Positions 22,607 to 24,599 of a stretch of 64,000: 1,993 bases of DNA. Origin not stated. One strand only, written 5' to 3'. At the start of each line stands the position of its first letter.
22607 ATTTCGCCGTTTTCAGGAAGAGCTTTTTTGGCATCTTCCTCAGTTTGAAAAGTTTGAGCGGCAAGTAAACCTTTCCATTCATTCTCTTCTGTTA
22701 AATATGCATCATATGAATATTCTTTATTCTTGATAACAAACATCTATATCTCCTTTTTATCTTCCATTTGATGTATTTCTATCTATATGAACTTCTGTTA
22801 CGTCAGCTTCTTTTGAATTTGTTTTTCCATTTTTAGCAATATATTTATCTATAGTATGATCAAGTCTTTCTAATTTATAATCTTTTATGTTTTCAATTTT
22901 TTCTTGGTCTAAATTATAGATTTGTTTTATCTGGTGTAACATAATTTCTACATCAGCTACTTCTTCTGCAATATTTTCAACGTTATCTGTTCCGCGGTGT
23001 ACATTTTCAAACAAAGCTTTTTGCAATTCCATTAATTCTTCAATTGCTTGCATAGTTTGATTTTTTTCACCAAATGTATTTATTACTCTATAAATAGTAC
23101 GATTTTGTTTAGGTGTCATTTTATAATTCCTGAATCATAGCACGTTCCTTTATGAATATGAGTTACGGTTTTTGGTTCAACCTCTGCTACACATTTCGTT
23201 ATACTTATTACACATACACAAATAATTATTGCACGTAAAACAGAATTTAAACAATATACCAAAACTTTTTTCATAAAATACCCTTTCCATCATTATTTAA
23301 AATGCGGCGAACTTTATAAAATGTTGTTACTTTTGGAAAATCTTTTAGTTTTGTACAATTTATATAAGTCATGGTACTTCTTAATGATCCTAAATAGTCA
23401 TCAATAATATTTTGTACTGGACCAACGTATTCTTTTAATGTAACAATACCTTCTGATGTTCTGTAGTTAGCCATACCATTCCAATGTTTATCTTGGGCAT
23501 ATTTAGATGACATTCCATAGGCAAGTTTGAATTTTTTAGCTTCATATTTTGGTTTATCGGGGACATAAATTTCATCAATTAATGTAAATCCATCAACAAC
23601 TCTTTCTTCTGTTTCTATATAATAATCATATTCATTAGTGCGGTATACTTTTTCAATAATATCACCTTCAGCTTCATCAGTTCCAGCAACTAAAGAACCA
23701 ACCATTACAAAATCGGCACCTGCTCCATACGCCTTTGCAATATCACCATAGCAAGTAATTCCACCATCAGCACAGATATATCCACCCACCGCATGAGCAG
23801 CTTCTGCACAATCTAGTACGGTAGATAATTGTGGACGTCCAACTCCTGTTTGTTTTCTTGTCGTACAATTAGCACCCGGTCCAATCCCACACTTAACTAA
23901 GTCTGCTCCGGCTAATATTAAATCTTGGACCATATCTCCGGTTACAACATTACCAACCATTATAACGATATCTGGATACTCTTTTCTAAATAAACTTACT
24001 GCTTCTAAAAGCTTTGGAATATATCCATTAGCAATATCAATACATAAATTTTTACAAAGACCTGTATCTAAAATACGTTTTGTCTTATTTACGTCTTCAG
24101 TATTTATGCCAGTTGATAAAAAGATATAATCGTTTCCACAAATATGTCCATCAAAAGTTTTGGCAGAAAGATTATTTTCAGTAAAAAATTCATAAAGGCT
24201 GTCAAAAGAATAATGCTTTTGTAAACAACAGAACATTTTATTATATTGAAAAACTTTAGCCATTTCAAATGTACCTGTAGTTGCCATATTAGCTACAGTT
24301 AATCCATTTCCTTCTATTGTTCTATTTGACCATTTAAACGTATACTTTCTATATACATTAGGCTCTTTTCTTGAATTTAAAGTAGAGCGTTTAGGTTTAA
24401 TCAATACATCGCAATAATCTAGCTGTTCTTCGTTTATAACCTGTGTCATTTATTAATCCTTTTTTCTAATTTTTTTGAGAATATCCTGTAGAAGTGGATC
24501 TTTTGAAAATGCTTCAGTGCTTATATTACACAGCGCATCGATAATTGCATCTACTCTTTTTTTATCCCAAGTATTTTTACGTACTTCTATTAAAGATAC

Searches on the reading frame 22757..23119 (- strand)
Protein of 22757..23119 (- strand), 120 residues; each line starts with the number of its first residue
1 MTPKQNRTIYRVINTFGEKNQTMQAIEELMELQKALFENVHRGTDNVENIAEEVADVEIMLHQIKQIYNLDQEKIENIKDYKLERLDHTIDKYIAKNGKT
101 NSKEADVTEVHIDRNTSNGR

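Call 27: search_protein_families(library=phrogs, proteins=[window:22757-23119:-], max_evalue=0.01)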
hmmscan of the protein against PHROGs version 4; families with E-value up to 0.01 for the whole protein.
window:22757-23119:- (120 aa): 3 families
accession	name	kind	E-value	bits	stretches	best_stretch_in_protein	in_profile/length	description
phrog_2245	-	other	2.1e-24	87.6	1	4-98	120-213/218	nucleoside triphosphate pyrophosphohydrolase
phrog_937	-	other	0.002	19.5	1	25-110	5-93/115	hemolysin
phrog_4905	-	unknown function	0.0026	18.9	1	45-108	28-95/112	-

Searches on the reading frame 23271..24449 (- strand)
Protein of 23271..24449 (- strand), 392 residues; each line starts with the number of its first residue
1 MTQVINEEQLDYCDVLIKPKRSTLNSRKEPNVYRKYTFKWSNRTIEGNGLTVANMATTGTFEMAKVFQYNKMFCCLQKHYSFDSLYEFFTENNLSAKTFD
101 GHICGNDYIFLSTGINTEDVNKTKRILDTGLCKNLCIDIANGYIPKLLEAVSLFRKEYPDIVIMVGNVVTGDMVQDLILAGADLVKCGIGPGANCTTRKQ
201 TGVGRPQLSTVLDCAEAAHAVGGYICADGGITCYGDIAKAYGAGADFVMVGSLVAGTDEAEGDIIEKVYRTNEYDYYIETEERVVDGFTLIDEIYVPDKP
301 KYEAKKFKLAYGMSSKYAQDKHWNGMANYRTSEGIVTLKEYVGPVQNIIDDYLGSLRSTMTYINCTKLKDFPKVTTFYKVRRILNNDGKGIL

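Call 16: search_protein_families(library=pfam, proteins=[window:23271-24449:-], max_evalue=0.01)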
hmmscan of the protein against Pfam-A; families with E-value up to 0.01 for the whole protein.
window:23271-24449:- (392 aa): 3 families
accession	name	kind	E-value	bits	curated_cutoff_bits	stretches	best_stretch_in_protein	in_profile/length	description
PF00478.31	IMPDH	-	8.1e-55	186.6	25.6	2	112-266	98-251/345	IMP dehydrogenase / GMP reductase domain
PF01070.24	FMN_dh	-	0.00048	19.7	24.9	1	215-254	264-305/350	FMN-dependent dehydrogenase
PF01081.25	Aldolase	-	0.0063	16.4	27.8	0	148-194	47-90/196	KDPG and KHG aldolase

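Call 61: find_related_loci(query=window:23271-24449:-, collection=viral_contigs, flank=10000)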
Query window:23271-24449:- (392 aa) in viral_contigs; peptide patterns used: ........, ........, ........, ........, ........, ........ (x = any residue, [..] = any of these).
5 stretches matched a pattern; 3 encode a relative of the query (tblastn E <= 1e-3); 3 distinct loci.
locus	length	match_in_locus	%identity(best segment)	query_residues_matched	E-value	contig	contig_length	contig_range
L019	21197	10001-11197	67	1-391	2e-174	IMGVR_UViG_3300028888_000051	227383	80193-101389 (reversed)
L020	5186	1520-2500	30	1-380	1e-31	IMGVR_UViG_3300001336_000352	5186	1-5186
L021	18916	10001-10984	28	1-380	6e-26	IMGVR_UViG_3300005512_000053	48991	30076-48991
